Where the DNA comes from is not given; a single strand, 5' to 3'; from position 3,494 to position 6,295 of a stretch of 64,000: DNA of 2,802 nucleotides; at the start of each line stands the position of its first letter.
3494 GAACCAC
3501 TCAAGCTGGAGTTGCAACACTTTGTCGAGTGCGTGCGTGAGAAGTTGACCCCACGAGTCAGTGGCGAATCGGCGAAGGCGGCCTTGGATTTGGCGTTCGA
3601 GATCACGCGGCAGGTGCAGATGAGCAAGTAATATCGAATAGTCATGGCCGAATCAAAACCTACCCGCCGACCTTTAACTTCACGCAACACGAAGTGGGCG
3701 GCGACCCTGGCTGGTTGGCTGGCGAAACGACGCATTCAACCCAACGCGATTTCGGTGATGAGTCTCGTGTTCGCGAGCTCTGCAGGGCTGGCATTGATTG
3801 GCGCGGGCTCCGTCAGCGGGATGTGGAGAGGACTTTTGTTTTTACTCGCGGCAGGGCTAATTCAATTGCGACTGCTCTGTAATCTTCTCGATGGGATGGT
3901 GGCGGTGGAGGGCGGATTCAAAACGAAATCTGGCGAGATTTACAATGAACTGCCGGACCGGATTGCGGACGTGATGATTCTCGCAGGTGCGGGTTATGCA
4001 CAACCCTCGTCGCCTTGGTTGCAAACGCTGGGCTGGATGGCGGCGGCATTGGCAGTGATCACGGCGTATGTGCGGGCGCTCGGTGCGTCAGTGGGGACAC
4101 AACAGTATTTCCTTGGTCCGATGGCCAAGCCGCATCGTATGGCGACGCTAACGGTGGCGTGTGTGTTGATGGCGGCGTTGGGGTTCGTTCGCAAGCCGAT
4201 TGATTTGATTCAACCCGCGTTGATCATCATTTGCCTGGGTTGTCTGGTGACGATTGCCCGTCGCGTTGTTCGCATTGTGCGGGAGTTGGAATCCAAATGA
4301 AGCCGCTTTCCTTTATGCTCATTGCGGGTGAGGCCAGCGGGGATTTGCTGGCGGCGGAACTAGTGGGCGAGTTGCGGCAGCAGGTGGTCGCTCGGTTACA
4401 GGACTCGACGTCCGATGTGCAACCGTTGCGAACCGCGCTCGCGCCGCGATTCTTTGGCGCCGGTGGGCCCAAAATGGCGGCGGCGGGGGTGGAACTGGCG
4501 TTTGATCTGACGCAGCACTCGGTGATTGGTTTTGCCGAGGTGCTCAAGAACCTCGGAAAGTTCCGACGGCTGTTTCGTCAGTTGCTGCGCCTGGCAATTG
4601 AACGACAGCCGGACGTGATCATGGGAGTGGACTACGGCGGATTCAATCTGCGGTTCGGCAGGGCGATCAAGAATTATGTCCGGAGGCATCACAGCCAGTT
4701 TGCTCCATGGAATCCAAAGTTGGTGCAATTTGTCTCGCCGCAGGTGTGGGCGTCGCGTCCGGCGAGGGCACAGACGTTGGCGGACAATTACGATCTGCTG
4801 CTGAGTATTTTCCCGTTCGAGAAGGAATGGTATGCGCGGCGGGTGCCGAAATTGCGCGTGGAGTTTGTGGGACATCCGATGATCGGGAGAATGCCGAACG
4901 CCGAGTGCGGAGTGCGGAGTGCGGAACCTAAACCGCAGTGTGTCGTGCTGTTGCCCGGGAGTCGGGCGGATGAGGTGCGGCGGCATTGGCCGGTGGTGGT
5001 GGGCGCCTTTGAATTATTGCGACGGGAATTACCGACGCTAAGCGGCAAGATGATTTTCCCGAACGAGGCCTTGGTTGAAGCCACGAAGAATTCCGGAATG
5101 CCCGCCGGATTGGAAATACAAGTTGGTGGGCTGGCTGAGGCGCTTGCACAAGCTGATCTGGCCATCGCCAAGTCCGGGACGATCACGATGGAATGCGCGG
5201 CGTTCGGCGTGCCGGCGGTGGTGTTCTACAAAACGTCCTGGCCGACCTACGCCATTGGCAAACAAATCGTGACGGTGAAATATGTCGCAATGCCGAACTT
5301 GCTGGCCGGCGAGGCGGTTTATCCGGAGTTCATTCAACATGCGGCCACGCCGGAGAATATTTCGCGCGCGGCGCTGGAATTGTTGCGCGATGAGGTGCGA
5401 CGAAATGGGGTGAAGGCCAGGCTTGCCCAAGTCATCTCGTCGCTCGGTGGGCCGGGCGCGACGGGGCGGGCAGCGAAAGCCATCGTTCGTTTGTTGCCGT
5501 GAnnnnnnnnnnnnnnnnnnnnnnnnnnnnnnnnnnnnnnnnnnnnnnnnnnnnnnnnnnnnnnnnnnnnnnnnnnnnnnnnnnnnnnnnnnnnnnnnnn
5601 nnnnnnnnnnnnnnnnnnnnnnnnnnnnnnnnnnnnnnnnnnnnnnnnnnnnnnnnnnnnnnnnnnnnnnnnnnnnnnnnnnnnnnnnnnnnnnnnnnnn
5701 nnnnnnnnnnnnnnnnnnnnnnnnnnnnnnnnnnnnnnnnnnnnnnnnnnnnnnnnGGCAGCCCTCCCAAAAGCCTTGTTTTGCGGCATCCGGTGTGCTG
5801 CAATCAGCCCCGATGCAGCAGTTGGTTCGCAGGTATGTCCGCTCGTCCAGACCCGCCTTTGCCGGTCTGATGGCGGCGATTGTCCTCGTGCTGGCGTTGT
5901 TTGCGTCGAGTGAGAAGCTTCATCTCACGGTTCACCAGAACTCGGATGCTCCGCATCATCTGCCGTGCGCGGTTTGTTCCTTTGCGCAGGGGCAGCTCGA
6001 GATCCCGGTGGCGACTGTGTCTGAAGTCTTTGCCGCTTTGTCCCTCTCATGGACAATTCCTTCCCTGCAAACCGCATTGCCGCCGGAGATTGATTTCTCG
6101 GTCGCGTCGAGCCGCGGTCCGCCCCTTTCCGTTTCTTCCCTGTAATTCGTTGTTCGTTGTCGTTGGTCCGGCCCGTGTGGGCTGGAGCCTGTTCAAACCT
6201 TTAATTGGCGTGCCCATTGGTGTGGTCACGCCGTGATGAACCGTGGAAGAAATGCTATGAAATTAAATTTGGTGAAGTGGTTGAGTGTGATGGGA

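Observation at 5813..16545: Composite Fur/Zur-linked envelope metal-handling island with non-canonical parts (best candidate for an undescribed system)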

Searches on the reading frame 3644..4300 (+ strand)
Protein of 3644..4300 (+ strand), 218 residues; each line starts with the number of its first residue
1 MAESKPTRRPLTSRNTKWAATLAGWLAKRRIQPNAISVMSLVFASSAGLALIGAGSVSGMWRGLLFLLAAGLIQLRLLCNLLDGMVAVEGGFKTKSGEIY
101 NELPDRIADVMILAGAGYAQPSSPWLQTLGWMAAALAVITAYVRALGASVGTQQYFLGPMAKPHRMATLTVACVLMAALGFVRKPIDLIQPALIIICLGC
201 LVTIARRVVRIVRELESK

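Call 6: search_protein_families(library=ncbifam, proteins=[window:3644-4300:+], max_evalue=0.01)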
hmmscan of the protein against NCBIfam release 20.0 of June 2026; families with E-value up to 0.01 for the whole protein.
window:3644-4300:+ (218 aa): 3 families
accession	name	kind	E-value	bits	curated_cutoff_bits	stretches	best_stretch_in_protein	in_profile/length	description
NF040950.1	archin_ph_syn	equivalog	9.7e-19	68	180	1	15-215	8-191/191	archaetidylinositol phosphate synthase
NF045883.1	PIPSynth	equivalog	3.4e-13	49.7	170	1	19-214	11-195/197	phosphatidylinositol phosphate synthase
NF052561.1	PIPSynBT1523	equivalog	1.4e-08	34.8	350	1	26-179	20-174/232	hypothetical protein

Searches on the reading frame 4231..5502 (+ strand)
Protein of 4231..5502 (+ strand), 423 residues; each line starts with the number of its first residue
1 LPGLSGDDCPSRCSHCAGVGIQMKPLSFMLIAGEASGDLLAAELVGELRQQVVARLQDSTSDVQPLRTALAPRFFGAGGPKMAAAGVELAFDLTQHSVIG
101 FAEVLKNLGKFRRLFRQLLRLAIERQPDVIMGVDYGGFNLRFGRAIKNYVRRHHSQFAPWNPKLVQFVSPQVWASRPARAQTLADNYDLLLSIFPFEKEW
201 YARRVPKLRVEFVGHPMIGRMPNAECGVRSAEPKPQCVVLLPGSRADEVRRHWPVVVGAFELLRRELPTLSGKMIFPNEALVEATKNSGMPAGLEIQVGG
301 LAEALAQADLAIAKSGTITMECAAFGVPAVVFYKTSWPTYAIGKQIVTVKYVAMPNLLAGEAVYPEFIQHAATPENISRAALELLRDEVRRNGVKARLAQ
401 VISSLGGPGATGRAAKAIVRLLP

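Call 6: search_protein_families(library=ncbifam, proteins=[window:4231-5502:+], max_evalue=0.01)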
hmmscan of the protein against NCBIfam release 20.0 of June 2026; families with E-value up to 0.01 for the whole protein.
window:4231-5502:+ (423 aa): 4 families
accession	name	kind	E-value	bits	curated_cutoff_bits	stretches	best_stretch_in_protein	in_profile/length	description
TIGR00215.1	lpxB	equivalog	7.8e-65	219.2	190.25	1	23-419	4-380/382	lipid-A-disaccharide synthase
NF002173.0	PRK01021.1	equivalog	7.2e-35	120.6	1033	1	27-403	228-587/610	lipid-A-disaccharide synthase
TIGR03492.1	TIGR03492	hypoth_equivalog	9.3e-09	34.5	219.2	1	208-273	180-237/396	lipid-A-disaccharide synthase-related protein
TIGR01133.1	murG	equivalog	4.7e-05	22.5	250.25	1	301-400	249-339/353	undecaprenyldiphospho-muramoylpentapeptide beta-N-acetylglucosaminyltransferase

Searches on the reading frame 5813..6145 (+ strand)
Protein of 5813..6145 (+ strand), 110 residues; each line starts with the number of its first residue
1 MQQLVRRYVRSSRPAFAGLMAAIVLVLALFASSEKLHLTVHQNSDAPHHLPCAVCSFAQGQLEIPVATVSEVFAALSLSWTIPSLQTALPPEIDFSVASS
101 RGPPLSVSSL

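Call 3: search_protein_families(library=pfam, proteins=[window:5813-6145:+], max_evalue=0.01)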
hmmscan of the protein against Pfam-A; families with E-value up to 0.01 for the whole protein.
window:5813-6145:+ (110 aa): 0 families

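Call 4: search_protein_families(library=ncbifam, proteins=[window:5813-6145:+], max_evalue=0.01)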
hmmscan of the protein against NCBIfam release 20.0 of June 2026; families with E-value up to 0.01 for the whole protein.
window:5813-6145:+ (110 aa): 0 families

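Call 48: search_protein_families(library=pfam, max_evalue=10, proteins=[window:5813-6142:+])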
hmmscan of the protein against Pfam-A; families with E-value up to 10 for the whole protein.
seq(110 aa): 2 families
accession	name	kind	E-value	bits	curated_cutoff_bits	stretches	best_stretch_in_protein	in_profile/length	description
PF14808.11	TMEM164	-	0.1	12.5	25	1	17-93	38-115/217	TMEM164 family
PF11162.13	DUF2946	-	0.25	12.5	23.7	1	33-104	45-117/117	Protein of unknown function (DUF2946)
